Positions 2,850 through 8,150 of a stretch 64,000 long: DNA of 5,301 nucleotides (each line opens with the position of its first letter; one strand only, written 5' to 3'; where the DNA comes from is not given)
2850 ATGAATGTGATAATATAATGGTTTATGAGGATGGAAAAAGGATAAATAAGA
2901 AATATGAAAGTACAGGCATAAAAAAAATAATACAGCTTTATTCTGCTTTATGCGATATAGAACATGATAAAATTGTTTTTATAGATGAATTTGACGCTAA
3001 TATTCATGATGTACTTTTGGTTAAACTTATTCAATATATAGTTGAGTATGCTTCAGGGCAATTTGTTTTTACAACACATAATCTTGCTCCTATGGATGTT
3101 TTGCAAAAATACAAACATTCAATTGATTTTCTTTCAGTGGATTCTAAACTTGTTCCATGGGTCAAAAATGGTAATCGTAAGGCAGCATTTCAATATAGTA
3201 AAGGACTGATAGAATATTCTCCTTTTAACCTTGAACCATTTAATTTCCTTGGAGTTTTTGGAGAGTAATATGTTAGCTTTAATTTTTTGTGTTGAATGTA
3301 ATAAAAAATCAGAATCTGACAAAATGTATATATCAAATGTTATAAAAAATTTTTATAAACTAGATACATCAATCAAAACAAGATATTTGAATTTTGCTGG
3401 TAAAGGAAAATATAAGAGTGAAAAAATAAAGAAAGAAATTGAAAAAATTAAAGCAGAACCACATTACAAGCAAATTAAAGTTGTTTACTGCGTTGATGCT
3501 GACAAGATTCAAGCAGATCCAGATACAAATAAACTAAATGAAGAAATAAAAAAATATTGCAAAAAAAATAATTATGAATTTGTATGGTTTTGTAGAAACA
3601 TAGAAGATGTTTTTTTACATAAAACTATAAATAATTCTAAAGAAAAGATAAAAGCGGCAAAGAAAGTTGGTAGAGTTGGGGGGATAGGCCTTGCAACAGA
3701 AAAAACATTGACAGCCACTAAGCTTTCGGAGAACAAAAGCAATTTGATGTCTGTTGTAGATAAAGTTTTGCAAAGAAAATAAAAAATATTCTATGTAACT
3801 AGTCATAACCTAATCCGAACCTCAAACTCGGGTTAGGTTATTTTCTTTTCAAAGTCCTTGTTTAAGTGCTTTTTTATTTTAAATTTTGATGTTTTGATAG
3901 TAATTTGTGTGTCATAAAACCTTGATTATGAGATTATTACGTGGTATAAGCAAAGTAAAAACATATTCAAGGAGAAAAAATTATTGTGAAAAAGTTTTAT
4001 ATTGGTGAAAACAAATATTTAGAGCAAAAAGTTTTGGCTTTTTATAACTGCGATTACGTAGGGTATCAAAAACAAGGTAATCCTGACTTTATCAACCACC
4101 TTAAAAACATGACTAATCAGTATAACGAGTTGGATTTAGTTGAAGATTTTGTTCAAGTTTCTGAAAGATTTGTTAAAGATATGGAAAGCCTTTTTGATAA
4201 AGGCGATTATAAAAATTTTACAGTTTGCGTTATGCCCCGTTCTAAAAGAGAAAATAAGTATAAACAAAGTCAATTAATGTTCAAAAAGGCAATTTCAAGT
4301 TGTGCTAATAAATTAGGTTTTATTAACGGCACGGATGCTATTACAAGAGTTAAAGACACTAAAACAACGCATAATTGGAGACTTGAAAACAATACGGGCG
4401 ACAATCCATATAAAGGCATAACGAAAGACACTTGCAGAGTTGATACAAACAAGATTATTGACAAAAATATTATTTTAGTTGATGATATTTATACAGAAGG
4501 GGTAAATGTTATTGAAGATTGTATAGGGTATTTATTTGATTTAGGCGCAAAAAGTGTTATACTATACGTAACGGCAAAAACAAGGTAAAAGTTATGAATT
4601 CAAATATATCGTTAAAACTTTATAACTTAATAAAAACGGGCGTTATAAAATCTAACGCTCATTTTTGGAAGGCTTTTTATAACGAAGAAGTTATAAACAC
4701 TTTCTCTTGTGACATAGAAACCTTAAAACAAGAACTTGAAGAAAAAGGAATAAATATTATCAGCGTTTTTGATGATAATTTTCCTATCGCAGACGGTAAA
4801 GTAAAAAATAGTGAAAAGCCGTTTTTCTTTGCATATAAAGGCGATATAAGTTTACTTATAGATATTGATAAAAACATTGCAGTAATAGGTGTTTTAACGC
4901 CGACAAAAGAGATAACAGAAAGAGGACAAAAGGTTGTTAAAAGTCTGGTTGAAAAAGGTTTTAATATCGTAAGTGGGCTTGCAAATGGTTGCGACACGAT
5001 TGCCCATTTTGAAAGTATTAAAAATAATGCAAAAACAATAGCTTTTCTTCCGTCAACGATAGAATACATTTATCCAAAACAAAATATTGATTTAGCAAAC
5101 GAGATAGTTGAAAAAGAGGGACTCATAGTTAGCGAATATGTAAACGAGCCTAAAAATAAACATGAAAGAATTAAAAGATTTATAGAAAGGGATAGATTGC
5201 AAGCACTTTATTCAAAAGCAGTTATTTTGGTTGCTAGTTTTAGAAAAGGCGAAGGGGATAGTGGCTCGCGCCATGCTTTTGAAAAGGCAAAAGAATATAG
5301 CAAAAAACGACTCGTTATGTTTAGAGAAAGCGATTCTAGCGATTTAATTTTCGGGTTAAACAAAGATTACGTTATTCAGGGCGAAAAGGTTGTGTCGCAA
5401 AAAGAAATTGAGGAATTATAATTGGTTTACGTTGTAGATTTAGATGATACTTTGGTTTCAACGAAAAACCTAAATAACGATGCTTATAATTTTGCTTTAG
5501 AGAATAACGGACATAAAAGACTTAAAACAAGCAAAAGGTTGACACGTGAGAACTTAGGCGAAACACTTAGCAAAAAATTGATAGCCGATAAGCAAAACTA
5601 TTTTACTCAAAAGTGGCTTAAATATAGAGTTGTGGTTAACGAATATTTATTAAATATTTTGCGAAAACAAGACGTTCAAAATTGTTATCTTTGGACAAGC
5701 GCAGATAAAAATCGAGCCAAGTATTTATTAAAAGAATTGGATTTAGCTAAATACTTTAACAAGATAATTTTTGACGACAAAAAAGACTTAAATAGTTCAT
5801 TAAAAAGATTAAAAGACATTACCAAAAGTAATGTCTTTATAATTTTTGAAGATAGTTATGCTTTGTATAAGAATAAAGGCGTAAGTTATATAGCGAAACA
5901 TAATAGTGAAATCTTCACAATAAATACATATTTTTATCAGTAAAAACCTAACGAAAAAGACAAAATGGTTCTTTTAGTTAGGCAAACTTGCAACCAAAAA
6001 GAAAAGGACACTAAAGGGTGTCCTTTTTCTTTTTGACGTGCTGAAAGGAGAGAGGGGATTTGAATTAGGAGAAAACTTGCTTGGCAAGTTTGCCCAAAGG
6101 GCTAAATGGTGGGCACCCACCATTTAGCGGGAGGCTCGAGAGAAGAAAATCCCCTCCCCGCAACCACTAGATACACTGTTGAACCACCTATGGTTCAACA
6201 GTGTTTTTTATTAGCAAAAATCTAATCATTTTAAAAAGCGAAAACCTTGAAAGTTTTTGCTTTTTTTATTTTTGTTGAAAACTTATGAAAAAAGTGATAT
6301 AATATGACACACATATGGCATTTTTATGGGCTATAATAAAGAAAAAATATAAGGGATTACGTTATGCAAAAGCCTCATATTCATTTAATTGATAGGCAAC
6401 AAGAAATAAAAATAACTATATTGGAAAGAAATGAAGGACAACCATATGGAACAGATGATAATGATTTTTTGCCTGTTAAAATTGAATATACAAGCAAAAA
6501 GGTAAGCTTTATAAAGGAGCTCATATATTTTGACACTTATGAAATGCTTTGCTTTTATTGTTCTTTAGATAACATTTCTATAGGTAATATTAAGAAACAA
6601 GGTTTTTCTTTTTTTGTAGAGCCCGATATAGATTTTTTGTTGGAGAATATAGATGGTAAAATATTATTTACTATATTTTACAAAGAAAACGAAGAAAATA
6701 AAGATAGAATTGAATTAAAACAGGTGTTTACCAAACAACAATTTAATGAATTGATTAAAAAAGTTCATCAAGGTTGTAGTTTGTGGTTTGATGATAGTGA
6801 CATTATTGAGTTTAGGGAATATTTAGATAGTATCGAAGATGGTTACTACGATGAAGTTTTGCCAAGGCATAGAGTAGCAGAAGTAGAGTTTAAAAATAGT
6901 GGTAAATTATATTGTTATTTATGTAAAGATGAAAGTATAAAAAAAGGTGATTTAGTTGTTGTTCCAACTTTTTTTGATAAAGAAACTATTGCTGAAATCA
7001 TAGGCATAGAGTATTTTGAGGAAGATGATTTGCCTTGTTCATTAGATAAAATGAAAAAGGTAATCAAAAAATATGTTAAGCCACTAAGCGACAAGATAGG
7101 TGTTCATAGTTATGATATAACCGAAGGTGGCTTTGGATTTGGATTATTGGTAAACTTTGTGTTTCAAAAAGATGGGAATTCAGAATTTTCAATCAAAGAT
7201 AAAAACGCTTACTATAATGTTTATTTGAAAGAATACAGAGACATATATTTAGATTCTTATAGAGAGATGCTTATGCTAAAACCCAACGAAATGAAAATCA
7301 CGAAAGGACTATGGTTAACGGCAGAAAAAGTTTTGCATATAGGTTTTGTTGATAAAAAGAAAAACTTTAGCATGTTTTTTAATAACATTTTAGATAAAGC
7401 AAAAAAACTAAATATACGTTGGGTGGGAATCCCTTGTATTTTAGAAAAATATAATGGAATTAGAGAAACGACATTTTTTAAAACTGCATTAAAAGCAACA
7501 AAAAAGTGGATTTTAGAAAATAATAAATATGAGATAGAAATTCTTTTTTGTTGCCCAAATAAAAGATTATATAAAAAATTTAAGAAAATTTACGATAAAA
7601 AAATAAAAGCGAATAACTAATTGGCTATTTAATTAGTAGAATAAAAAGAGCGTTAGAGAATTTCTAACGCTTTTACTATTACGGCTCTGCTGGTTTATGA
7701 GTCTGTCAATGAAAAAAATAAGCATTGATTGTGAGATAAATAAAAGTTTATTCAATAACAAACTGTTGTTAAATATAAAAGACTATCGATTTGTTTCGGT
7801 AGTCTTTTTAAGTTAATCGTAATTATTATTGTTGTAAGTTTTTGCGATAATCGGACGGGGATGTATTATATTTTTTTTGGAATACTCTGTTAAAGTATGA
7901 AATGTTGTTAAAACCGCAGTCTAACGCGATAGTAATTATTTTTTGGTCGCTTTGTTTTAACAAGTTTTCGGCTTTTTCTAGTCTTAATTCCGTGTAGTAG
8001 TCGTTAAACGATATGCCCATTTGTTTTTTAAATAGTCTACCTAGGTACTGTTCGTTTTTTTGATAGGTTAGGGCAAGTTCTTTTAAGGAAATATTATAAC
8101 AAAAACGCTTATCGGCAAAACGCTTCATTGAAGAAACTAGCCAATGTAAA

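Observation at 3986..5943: Tight PRTase + DprA/SLOG-like + HAD phosphatase operon: candidate nucleotide-centred defence or signalling module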

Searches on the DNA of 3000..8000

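Call 71: search_rna_families(source=window, start=3000, end=8000, threshold=evalue, max_evalue=0.1)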
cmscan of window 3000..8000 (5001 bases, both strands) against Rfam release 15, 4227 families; matches with E-value up to 0.1: 1.
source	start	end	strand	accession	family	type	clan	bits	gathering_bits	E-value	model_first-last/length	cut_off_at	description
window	5994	6100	+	RF00516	ylbH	Cis-reg; leader;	-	26.6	50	0.011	1-122/122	no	ylbH leader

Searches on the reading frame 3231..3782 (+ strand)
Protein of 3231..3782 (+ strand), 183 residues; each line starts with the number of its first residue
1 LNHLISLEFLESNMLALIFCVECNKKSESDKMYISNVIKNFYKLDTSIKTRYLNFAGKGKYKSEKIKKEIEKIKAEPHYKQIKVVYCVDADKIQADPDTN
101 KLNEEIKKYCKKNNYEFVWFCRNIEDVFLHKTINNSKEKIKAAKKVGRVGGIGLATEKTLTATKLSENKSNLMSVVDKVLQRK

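Call 3: search_protein_families(library=padloc, proteins=[window:3231-3782:+], max_evalue=0.01)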
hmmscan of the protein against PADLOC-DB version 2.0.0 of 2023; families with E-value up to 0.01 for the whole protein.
window:3231-3782:+ (183 aa): 0 families

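Call 4: search_protein_families(library=pfam, proteins=[window:3231-3782:+], max_evalue=0.01)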
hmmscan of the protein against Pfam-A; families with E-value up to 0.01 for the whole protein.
window:3231-3782:+ (183 aa): 0 families

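Call 6: search_protein_families(library=ncbifam, proteins=[window:3231-3782:+], max_evalue=0.01)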
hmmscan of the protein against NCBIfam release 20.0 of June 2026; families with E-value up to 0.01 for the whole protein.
window:3231-3782:+ (183 aa): 1 family
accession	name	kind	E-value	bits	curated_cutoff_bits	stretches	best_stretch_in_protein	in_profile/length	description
NF006380.0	PRK08621.1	equivalog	0.0074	16.7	164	0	93-148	5-60/142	galactose-6-phosphate isomerase subunit LacA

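Call 72: search_protein_families(library=phrogs, proteins=[window:3231-3782:+], max_evalue=0.01)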
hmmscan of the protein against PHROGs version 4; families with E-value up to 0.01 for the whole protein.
window:3231-3782:+ (183 aa): 0 families
